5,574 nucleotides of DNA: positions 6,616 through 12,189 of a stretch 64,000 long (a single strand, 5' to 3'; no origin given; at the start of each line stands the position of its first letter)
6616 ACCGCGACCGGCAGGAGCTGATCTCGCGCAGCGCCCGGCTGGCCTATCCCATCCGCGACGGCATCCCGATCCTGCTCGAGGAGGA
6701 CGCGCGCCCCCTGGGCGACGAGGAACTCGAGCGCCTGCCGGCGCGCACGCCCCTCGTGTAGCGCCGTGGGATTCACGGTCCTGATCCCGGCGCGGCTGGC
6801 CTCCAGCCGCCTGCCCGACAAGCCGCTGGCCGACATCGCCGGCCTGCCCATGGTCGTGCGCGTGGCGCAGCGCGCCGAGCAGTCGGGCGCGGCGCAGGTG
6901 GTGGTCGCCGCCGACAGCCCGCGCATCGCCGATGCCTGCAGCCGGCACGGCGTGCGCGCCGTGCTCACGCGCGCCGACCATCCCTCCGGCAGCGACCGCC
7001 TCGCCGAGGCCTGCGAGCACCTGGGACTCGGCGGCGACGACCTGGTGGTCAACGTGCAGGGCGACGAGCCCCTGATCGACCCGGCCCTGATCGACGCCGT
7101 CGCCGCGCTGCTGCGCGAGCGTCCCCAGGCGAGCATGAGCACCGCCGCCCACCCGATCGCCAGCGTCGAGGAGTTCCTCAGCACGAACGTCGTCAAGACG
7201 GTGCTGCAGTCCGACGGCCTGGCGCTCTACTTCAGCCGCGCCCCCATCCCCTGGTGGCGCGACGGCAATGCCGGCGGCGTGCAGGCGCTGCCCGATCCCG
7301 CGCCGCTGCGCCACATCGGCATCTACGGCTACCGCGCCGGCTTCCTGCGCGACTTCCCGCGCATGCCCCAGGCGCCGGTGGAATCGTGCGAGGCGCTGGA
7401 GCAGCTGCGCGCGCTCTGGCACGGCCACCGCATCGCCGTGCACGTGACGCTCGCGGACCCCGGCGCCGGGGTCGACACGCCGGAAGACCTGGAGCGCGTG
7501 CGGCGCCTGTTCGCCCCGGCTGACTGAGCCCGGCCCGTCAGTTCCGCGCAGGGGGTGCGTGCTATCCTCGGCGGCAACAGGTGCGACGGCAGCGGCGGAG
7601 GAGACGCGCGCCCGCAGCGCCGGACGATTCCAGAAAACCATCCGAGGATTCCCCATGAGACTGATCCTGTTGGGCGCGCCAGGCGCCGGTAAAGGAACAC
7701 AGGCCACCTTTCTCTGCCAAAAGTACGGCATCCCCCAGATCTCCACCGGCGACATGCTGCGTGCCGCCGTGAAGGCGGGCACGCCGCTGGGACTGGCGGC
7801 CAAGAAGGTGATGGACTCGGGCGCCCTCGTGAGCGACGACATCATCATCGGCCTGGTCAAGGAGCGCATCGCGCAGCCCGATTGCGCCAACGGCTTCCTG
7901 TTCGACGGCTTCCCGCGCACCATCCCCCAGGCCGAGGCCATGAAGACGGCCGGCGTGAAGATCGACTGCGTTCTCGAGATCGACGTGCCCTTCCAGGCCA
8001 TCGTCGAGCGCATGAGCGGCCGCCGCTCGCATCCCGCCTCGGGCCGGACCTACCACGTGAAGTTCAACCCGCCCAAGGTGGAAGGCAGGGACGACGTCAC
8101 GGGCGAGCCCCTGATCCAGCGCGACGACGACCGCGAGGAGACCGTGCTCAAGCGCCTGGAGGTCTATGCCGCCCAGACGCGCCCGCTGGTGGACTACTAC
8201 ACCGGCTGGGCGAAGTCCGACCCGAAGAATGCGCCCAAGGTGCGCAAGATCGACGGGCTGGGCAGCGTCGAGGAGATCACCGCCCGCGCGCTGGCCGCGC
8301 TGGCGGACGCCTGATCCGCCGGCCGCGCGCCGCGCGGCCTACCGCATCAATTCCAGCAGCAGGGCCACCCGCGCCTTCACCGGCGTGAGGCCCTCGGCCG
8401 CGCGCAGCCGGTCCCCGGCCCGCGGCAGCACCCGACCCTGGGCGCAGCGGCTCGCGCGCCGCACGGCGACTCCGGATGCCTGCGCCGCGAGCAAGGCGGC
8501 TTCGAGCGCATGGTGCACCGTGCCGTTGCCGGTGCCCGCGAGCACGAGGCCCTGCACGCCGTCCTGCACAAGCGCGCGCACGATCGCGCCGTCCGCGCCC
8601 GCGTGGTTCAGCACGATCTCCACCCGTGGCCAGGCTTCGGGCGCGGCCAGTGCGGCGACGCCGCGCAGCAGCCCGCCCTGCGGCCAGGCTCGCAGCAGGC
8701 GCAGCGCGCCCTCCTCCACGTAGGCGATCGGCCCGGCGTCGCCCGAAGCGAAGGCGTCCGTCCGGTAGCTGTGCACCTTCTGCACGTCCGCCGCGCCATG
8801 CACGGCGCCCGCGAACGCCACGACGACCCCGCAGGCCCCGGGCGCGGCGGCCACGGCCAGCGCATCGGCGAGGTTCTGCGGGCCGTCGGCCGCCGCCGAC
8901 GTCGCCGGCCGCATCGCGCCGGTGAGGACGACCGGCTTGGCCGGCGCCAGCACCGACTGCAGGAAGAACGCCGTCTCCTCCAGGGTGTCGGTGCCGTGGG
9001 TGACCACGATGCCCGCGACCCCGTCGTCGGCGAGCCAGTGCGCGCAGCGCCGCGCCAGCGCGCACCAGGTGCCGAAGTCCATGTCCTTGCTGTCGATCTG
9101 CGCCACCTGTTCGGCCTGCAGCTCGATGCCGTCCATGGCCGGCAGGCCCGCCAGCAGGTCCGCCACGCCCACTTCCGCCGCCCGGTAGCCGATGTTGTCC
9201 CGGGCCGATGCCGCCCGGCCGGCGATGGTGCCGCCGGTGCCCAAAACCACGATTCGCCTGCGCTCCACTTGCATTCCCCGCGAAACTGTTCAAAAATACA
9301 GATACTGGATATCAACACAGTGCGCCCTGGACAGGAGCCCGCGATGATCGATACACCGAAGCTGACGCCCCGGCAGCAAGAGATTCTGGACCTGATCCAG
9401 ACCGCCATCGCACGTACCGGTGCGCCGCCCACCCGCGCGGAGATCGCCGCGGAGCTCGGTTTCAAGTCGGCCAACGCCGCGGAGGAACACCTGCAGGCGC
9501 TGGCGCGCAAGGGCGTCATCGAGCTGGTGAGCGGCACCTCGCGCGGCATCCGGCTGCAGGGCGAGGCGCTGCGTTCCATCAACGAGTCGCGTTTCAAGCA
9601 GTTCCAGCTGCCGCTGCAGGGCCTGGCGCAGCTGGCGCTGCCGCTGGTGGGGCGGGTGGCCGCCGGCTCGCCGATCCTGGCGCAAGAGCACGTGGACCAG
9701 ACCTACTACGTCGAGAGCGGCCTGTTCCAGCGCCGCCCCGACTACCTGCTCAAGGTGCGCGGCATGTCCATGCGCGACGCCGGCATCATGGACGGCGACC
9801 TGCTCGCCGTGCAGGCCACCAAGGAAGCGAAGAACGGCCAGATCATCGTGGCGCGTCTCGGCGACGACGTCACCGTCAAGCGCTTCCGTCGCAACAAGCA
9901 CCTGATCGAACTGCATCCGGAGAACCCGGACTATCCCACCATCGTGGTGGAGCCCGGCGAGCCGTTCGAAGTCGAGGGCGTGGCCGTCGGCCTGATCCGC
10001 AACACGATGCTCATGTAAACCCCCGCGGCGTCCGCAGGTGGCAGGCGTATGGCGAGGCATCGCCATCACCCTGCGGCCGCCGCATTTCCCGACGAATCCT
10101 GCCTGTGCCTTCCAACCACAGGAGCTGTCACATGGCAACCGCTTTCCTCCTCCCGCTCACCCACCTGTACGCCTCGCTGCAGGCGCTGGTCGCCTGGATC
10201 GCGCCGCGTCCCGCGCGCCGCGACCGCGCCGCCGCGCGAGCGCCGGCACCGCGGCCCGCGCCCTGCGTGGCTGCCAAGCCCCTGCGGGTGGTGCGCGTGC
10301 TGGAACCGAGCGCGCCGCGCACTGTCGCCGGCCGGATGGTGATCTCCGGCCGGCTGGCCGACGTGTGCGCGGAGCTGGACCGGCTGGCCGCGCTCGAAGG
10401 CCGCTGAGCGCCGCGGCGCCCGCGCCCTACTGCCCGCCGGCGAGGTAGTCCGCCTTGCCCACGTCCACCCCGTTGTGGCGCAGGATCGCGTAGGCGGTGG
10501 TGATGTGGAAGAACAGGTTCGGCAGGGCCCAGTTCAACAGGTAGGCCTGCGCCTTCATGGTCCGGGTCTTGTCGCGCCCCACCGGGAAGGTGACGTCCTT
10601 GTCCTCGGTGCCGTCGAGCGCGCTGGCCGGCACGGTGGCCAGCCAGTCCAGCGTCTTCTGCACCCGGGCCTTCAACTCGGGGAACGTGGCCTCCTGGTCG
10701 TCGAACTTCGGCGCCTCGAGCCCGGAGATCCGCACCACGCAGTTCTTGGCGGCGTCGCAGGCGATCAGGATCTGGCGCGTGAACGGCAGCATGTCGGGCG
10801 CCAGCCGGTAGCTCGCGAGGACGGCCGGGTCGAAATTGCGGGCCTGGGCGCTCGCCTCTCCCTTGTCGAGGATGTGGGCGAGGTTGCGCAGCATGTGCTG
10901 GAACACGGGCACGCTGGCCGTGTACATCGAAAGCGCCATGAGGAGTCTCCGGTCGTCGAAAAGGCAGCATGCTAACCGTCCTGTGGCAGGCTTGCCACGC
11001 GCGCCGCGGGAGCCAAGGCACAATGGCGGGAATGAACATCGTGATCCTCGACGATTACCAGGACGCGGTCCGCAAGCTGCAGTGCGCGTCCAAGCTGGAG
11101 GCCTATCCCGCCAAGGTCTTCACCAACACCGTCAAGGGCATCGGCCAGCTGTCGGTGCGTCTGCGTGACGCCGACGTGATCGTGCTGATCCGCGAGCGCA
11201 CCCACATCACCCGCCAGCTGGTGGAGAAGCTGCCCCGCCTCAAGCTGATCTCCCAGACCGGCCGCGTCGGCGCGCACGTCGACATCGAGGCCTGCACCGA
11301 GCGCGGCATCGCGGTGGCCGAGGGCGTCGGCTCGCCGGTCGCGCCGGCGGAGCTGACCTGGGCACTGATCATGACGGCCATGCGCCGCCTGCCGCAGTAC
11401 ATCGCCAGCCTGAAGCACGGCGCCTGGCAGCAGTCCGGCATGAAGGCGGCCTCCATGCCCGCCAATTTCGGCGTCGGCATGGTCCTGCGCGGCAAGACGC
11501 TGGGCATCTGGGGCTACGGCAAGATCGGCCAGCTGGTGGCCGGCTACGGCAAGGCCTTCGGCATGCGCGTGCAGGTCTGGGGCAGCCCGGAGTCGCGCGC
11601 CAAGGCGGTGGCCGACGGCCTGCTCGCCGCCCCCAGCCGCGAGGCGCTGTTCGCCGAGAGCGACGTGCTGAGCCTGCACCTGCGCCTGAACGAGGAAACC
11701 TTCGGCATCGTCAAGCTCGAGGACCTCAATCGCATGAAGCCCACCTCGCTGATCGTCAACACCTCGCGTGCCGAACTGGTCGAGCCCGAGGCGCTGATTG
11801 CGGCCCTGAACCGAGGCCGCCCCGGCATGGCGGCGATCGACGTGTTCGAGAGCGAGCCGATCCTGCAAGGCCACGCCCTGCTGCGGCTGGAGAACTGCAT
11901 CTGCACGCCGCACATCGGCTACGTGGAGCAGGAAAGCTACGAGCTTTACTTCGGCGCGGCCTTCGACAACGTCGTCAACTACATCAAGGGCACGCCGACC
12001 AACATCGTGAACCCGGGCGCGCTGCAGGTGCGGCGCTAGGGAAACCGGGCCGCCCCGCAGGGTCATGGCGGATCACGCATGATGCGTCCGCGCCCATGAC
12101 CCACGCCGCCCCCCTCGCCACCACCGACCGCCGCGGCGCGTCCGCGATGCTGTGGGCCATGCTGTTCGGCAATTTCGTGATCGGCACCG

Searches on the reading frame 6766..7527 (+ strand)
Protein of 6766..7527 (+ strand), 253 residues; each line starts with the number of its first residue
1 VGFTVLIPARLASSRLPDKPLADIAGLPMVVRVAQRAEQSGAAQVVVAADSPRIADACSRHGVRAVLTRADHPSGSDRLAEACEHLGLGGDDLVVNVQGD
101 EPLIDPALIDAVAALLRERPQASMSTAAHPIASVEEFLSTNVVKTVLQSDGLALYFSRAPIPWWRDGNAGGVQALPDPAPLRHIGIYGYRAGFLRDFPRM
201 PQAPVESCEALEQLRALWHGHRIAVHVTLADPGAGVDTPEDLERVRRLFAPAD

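Call 56: search_protein_families(library=pfam, proteins=[window:6766-7527:+], max_evalue=0.00001)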
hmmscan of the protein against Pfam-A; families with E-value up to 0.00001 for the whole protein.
window:6766-7527:+ (253 aa): 2 families
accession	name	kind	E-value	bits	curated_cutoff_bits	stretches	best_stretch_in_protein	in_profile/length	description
PF02348.25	CTP_transf_3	-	4.2e-58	197.1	22.6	1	5-223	2-217/217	Cytidylyltransferase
PF12804.13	NTP_transf_3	-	2.4e-13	51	27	1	15-122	11-117/160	MobA-like NTP transferase domain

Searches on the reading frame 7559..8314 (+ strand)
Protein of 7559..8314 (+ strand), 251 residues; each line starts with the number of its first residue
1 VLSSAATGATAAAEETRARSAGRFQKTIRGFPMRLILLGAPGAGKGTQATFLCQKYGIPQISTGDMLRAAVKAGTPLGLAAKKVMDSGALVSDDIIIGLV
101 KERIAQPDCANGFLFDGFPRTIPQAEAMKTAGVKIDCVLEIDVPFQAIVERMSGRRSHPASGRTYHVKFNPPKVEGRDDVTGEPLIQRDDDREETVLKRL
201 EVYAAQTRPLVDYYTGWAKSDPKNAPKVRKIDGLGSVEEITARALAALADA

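Call 56: search_protein_families(library=pfam, proteins=[window:7559-8314:+], max_evalue=0.00001)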
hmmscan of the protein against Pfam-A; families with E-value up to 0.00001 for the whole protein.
window:7559-8314:+ (251 aa): 3 families
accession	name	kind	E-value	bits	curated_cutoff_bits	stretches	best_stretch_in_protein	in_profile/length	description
PF00406.28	ADK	-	1.6e-56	191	26.8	1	37-216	1-148/151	Adenylate kinase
PF13207.12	AAA_17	-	5.7e-24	85.4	27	1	38-157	1-124/136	AAA domain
PF05191.20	ADK_lid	-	4.1e-18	65.4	26.6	1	155-190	1-36/36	Adenylate kinase, active site lid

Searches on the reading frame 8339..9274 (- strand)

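Call 56: search_protein_families(library=pfam, proteins=[window:8339-9274:-], max_evalue=0.00001)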
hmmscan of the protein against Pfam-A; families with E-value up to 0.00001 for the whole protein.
window:8339-9274:- (311 aa): 2 families
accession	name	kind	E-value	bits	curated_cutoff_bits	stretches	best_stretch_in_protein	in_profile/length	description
PF00710.25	Asparaginase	-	3.8e-58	196.6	22.5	1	7-195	1-189/193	Asparaginase, N-terminal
PF17763.6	Asparaginase_C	-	8.6e-18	64.8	34.6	1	217-308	1-100/114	Glutaminase/Asparaginase C-terminal domain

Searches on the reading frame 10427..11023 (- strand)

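Call 56: search_protein_families(library=pfam, proteins=[window:10427-11023:-], max_evalue=0.00001)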
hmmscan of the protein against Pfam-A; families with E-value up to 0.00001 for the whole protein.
window:10427-11023:- (198 aa): 1 family
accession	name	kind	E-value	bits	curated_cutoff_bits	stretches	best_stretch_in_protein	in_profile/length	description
PF09351.15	DUF1993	-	4.9e-62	209.1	23.4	1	33-194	1-161/161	Domain of unknown function (DUF1993)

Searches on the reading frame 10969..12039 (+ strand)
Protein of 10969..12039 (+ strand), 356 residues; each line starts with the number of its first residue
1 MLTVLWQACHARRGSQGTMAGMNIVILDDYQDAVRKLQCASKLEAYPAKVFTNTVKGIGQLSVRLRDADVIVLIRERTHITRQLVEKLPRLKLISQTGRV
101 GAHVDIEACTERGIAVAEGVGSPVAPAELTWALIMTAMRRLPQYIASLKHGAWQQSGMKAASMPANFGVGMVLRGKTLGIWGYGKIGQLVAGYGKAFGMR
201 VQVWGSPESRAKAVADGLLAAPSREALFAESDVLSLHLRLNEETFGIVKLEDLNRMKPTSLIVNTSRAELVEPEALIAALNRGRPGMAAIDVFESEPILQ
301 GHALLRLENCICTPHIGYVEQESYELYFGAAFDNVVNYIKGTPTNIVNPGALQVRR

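Call 55: search_protein_families(library=pfam, proteins=[window:10969-12039:+], max_evalue=0.00001)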
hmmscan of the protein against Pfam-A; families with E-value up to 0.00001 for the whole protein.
window:10969-12039:+ (356 aa): 2 families
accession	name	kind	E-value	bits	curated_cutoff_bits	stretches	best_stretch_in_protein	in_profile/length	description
PF02826.25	2-Hacid_dh_C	-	1.3e-48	165.2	25.1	1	132-317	2-178/178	D-isomer specific 2-hydroxyacid dehydrogenase, NAD binding domain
PF00389.36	2-Hacid_dh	-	3.2e-17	62.9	24.6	1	60-348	32-134/134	D-isomer specific 2-hydroxyacid dehydrogenase, catalytic domain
